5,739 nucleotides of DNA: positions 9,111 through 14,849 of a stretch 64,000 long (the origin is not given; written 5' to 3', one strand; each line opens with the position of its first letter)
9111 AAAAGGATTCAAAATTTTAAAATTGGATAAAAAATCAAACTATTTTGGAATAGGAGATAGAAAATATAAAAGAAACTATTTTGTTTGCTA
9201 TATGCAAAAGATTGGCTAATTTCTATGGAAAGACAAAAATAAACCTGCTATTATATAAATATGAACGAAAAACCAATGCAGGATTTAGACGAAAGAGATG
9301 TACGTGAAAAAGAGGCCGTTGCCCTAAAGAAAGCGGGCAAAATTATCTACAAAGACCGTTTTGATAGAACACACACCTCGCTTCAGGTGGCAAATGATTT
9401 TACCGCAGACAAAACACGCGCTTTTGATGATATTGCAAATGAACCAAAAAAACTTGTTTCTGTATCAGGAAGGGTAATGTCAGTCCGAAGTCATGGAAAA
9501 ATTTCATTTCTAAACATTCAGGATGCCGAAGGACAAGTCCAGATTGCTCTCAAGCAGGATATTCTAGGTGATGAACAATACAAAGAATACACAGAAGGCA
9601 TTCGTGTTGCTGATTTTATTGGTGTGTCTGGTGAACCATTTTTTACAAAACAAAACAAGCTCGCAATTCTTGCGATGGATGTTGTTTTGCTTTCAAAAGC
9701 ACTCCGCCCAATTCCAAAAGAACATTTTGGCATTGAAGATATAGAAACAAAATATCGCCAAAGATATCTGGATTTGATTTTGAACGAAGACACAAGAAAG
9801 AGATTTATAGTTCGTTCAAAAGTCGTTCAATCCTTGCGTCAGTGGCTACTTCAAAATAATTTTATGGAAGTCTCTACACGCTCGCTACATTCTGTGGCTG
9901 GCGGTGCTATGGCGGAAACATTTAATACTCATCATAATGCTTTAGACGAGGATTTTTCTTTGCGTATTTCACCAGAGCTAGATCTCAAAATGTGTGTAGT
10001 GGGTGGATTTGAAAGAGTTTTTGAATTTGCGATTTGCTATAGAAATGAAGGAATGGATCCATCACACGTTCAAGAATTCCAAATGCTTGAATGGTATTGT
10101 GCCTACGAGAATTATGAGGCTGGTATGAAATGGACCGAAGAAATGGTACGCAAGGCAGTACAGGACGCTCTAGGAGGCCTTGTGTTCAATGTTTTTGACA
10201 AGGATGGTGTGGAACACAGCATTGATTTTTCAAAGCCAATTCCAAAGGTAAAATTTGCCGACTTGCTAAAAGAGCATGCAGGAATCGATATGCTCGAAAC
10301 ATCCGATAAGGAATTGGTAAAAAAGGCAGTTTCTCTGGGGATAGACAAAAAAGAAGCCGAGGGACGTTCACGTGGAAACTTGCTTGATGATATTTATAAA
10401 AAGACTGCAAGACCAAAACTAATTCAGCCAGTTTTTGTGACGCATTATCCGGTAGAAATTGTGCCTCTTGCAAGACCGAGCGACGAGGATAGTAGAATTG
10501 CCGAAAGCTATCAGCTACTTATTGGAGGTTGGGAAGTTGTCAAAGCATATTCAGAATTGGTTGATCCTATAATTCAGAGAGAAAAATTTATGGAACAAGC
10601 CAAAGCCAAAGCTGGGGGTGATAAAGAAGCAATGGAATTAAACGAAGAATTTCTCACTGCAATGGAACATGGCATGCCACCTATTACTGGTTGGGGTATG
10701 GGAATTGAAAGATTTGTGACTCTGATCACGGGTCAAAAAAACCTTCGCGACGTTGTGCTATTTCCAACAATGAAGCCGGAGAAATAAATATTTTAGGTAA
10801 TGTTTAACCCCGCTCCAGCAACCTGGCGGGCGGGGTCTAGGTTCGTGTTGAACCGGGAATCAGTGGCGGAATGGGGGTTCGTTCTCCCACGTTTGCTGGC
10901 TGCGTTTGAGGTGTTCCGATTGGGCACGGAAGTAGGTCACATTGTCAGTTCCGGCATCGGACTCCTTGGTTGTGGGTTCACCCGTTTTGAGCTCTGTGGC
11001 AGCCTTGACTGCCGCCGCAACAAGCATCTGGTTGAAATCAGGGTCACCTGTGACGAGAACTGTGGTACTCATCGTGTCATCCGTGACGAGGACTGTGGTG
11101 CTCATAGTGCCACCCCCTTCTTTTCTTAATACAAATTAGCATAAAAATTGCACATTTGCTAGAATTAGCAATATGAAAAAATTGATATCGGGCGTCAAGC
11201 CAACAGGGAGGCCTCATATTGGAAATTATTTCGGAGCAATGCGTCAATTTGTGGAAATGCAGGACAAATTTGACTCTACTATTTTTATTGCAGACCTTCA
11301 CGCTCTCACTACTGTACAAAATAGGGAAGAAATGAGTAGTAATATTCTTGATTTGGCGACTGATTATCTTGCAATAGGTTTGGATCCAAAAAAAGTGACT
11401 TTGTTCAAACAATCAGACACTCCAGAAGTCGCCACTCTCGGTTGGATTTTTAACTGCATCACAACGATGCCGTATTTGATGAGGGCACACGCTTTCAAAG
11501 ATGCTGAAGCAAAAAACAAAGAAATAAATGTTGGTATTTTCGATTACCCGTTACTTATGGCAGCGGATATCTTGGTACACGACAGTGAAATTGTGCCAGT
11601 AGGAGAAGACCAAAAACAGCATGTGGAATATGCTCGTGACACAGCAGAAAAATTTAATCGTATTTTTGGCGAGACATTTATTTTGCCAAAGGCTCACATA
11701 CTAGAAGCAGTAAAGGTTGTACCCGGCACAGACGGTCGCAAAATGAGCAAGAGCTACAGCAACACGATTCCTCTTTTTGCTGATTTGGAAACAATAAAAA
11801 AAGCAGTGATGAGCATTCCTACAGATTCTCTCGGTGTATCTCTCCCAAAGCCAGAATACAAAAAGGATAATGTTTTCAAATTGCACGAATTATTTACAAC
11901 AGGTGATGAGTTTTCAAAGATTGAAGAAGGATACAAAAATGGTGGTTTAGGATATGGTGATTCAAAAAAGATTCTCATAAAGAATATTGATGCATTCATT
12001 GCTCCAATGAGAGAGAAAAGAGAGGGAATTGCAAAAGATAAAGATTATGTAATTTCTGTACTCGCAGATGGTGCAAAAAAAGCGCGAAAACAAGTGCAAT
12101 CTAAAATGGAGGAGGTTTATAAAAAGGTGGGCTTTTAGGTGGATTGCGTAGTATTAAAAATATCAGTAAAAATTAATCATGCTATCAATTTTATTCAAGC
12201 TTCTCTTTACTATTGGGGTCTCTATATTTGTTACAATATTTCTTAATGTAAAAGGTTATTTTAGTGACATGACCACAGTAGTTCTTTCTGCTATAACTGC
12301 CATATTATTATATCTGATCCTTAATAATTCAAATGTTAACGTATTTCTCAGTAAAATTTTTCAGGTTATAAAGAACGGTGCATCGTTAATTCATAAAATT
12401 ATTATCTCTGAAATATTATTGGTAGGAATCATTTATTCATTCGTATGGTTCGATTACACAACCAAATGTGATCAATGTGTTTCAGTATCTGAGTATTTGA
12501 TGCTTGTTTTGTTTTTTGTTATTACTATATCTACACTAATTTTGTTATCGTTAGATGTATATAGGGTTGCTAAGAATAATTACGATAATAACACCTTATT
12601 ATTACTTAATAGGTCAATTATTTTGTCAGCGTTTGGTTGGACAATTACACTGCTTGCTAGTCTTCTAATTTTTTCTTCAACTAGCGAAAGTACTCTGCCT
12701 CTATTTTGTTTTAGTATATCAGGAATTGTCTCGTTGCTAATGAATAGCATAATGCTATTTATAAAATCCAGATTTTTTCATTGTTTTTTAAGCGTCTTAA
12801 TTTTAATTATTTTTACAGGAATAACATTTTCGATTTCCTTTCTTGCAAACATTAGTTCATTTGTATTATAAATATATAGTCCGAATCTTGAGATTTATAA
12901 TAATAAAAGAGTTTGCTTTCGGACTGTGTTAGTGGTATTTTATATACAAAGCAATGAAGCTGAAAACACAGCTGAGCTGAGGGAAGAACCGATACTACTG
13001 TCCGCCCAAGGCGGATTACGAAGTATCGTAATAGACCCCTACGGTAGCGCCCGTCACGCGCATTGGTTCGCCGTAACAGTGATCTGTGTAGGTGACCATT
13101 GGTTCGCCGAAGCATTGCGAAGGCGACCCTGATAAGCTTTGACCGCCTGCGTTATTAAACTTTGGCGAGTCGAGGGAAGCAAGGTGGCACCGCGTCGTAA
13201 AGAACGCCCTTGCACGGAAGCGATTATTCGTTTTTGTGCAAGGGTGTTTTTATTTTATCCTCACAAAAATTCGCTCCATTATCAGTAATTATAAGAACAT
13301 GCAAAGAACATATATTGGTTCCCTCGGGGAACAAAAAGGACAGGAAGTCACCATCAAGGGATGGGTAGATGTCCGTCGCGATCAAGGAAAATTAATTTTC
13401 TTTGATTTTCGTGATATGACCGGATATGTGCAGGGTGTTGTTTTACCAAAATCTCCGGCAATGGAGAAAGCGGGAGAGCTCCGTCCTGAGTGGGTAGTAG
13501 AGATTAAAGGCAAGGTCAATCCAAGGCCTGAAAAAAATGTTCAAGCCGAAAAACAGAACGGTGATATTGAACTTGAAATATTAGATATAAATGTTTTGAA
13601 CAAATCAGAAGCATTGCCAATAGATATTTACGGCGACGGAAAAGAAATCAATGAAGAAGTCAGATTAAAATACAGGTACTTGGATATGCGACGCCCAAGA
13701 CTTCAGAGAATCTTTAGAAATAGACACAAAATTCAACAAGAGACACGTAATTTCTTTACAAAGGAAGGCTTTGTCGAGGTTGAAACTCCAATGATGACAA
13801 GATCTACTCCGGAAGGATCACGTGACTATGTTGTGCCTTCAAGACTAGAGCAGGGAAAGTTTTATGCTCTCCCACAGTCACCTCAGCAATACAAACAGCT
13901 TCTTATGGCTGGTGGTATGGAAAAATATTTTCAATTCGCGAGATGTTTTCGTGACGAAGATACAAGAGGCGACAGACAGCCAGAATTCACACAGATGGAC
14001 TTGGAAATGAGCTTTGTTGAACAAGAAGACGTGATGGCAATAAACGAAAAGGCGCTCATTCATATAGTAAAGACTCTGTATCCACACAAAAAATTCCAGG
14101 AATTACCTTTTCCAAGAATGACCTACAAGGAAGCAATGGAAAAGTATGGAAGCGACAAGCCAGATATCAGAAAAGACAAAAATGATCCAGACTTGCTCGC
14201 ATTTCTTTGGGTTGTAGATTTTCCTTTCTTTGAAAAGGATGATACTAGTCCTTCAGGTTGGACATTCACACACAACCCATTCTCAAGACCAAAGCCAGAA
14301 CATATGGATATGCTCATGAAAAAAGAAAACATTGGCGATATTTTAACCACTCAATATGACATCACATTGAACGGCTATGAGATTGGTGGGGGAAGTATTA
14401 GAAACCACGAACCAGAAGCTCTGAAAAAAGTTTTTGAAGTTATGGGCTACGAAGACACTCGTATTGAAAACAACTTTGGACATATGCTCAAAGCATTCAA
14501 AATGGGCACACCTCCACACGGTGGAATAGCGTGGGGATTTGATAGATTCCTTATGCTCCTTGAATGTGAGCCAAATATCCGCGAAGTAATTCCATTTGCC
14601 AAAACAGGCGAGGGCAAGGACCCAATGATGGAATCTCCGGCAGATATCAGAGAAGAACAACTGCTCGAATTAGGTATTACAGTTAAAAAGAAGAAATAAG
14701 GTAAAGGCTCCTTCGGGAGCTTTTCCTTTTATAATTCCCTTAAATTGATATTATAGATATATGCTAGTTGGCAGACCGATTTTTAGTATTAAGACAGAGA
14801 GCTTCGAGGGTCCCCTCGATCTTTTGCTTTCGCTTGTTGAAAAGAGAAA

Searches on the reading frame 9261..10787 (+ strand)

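Call 76: search_protein_families(library=pfam, proteins=[window:9261-10787:+], max_evalue=0.00001)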
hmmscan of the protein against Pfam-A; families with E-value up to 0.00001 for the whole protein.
window:9261-10787:+ (508 aa): 2 families
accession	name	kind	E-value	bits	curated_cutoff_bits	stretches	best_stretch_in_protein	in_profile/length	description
PF00152.25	tRNA-synt_2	-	1.9e-76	257.5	25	1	161-504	2-307/308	tRNA synthetases class II (D, K and N)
PF01336.31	tRNA_anti-codon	-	3.6e-13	49.7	27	1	66-142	1-73/75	OB-fold nucleic acid binding domain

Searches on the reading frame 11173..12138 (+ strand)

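Call 76: search_protein_families(library=pfam, proteins=[window:11173-12138:+], max_evalue=0.00001)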
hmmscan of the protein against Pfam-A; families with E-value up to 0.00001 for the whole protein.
window:11173-12138:+ (321 aa): 1 family
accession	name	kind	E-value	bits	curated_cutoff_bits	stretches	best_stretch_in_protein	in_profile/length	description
PF00579.31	tRNA-synt_1b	-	1.5e-60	205.5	21.1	1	3-275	7-290/292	tRNA synthetases class I (W and Y)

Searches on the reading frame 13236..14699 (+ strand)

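Call 77: search_protein_families(library=pfam, proteins=[window:13236-14699:+], max_evalue=0.00001)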
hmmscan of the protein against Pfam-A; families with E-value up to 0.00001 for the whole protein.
window:13236-14699:+ (487 aa): 2 families
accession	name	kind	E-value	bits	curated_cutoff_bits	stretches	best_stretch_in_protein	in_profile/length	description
PF00152.25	tRNA-synt_2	-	9e-114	380.1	25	1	139-457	1-307/308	tRNA synthetases class II (D, K and N)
PF01336.31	tRNA_anti-codon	-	1.6e-15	57.2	27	1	38-121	1-75/75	OB-fold nucleic acid binding domain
